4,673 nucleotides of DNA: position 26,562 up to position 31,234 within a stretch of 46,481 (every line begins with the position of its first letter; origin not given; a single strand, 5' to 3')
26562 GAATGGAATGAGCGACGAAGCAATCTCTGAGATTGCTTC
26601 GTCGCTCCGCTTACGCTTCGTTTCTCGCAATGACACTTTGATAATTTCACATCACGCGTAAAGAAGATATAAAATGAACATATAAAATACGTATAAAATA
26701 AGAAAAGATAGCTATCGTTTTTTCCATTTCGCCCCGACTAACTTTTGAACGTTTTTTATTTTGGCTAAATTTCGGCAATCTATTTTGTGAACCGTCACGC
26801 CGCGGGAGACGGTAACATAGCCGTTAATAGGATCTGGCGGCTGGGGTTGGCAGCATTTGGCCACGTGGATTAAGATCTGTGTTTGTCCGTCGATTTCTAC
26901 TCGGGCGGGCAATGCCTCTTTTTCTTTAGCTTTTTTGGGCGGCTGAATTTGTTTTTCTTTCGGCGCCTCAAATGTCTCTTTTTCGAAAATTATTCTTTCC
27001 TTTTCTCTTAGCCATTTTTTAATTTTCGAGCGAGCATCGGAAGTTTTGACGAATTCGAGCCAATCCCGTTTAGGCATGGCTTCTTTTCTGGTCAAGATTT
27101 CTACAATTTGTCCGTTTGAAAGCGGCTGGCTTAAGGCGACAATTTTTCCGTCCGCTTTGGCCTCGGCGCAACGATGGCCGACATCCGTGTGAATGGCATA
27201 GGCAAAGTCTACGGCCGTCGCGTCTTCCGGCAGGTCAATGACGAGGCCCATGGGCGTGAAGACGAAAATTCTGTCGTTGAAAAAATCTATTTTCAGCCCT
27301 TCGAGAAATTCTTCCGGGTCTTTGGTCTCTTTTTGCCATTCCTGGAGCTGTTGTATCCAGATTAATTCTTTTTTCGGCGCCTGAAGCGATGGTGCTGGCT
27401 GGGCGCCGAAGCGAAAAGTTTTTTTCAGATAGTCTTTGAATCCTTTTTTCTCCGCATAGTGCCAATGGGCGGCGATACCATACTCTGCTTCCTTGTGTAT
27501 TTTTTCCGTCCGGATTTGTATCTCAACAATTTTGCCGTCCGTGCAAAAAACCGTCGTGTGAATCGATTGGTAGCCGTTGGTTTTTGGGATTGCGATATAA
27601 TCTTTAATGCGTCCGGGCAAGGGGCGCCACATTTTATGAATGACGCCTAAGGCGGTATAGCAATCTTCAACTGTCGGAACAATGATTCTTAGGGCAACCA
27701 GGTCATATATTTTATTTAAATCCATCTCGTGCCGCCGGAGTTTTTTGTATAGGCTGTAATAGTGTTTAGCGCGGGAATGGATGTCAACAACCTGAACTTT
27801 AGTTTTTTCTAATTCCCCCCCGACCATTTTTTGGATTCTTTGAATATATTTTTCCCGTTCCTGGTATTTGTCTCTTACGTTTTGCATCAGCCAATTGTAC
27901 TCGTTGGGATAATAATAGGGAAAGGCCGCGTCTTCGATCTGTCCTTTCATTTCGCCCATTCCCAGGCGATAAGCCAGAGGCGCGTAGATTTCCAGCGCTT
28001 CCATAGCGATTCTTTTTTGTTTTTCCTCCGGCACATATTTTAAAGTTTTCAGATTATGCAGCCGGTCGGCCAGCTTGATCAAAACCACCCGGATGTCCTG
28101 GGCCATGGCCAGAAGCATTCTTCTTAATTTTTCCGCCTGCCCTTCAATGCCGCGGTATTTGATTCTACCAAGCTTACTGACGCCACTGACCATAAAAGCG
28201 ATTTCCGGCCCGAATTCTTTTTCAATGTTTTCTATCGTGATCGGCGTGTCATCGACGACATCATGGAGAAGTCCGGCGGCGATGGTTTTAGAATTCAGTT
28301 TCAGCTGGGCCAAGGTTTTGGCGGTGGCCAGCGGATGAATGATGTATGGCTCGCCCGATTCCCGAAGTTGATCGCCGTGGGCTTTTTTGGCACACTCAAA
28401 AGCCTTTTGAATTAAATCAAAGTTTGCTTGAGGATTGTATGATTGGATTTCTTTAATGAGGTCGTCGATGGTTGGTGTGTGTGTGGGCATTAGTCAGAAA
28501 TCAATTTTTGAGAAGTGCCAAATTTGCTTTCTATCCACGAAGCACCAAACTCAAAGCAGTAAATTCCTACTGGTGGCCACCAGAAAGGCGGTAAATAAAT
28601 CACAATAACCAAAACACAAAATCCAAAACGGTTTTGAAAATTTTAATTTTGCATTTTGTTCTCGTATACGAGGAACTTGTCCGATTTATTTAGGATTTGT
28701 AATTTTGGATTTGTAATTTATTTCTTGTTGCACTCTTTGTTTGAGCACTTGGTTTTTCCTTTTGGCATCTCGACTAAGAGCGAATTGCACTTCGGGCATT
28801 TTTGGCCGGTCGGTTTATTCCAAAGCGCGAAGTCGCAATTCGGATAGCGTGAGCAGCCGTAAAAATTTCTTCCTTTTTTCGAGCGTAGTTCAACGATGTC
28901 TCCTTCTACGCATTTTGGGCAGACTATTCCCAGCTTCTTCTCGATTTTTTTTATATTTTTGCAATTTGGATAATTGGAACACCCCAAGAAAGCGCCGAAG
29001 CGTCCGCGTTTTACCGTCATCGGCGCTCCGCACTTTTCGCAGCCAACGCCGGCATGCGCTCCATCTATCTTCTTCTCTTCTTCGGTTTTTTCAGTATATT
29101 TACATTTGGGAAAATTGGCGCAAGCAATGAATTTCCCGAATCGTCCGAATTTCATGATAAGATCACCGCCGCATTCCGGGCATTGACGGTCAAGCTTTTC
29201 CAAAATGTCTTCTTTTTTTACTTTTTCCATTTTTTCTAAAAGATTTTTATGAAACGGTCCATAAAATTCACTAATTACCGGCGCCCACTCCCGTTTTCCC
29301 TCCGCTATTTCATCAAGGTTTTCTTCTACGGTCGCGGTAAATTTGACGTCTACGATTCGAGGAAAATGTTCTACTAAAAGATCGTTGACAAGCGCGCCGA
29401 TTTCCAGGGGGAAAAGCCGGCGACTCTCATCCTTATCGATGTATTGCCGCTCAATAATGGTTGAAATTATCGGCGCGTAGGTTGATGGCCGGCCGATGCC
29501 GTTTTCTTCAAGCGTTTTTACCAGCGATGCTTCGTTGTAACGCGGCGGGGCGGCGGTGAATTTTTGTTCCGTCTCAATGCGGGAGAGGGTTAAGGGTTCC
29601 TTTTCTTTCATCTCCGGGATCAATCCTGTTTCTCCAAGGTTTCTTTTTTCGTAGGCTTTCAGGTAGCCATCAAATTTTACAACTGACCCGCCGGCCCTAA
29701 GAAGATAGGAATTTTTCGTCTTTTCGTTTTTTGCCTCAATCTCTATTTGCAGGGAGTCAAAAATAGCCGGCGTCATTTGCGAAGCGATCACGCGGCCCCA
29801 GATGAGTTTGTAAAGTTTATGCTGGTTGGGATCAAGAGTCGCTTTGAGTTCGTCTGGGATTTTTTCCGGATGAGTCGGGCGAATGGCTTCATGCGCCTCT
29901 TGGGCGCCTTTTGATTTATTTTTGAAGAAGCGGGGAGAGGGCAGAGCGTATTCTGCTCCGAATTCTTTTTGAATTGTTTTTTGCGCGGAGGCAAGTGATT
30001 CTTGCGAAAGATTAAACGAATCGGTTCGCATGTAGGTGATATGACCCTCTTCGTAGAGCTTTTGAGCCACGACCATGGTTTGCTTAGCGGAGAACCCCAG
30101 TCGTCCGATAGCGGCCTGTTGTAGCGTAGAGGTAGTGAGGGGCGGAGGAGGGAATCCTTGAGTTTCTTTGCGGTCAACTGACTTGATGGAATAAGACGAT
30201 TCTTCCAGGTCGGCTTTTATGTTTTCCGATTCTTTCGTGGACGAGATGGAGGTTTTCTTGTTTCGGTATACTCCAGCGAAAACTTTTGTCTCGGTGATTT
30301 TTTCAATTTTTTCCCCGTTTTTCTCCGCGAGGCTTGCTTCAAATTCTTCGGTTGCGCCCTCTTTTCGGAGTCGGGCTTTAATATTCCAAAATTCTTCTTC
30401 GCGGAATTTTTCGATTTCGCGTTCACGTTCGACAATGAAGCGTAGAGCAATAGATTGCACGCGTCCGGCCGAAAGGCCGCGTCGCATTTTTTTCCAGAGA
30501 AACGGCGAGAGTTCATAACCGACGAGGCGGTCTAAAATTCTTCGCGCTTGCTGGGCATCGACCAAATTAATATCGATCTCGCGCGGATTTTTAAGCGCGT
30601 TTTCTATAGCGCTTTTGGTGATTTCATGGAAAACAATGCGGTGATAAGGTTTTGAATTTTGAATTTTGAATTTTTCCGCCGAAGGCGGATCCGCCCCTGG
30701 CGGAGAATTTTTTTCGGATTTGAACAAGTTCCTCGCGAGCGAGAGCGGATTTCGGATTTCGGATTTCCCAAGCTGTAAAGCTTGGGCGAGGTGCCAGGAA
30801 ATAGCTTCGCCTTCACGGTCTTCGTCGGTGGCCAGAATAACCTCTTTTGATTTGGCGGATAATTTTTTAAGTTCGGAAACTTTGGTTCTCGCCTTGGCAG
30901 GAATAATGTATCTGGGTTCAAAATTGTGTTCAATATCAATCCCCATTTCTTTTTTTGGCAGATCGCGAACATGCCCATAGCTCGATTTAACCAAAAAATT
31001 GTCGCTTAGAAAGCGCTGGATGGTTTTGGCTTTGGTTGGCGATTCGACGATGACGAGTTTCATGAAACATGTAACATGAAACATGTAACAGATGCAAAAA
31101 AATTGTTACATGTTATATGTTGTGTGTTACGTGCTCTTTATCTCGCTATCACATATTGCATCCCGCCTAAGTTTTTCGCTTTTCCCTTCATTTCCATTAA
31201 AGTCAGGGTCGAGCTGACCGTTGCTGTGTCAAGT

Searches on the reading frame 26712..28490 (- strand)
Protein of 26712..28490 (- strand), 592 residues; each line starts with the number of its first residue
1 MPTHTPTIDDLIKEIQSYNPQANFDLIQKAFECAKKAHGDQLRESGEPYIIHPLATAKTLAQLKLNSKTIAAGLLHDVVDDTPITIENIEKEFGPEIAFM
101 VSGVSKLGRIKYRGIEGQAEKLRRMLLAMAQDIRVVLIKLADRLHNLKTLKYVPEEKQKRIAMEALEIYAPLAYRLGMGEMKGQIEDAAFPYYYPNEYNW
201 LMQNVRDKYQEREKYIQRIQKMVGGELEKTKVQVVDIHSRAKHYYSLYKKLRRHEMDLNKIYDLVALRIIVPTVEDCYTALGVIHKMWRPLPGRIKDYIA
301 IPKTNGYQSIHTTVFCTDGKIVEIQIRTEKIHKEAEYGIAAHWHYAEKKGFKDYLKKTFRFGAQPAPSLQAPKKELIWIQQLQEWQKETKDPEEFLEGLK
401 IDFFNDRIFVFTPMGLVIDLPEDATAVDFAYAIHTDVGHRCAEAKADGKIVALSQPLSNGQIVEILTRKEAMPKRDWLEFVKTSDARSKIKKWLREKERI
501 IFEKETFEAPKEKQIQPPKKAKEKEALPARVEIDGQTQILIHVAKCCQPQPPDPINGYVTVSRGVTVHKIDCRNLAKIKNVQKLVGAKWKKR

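Call 96: search_protein_families(library=pfam, proteins=[window:26712-28490:-], max_evalue=0.001)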
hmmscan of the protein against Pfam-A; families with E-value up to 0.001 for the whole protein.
window:26712-28490:- (592 aa): 4 families
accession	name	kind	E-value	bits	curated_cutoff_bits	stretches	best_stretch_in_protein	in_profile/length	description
PF13328.12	HD_4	-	3e-49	167.2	27.2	1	30-178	1-155/156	HD domain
PF04607.23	RelA_SpoT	-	3.7e-40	137.1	27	1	239-349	1-112/113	Region found in RelA / SpoT proteins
PF02824.27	TGS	-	1.1e-19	70.7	22.2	1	408-467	1-60/60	TGS domain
PF01966.28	HD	-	1.9e-11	44.7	22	1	49-146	1-115/116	HD domain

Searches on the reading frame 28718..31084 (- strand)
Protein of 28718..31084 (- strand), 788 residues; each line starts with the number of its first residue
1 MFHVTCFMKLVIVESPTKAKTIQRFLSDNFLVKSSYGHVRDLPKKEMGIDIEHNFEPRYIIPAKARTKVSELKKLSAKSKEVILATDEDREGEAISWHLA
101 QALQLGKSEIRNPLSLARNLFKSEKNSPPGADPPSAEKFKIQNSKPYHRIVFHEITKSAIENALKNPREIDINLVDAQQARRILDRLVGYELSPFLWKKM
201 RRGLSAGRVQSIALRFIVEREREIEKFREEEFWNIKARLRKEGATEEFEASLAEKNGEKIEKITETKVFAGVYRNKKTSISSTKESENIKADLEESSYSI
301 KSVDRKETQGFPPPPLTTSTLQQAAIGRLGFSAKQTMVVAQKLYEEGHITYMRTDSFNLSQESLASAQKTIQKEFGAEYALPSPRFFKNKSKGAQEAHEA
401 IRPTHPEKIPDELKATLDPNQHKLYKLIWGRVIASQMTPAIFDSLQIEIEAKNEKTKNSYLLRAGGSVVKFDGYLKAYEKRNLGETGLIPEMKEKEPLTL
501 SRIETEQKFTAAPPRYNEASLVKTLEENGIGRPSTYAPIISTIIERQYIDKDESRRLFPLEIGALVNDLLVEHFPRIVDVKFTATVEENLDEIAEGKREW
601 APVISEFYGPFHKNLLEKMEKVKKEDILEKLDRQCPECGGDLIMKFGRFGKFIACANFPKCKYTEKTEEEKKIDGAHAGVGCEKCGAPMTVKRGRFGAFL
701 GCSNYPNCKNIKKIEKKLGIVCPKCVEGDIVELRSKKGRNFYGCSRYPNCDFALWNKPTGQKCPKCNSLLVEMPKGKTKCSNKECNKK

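Call 96: search_protein_families(library=pfam, proteins=[window:28718-31084:-], max_evalue=0.001)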
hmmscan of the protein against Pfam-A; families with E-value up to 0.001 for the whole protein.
window:28718-31084:- (788 aa): 3 families
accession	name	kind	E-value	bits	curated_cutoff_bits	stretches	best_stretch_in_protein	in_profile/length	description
PF01131.25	Topoisom_bac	-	1.9e-123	412.9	35.1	1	170-604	2-410/411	DNA topoisomerase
PF01396.24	Zn_ribbon_Top1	-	4.4e-44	148.4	32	3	633-668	2-37/39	Topoisomerase DNA binding C4 zinc finger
PF01751.28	Toprim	-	2.7e-20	72.8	23.1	1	9-104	1-81/96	Toprim domain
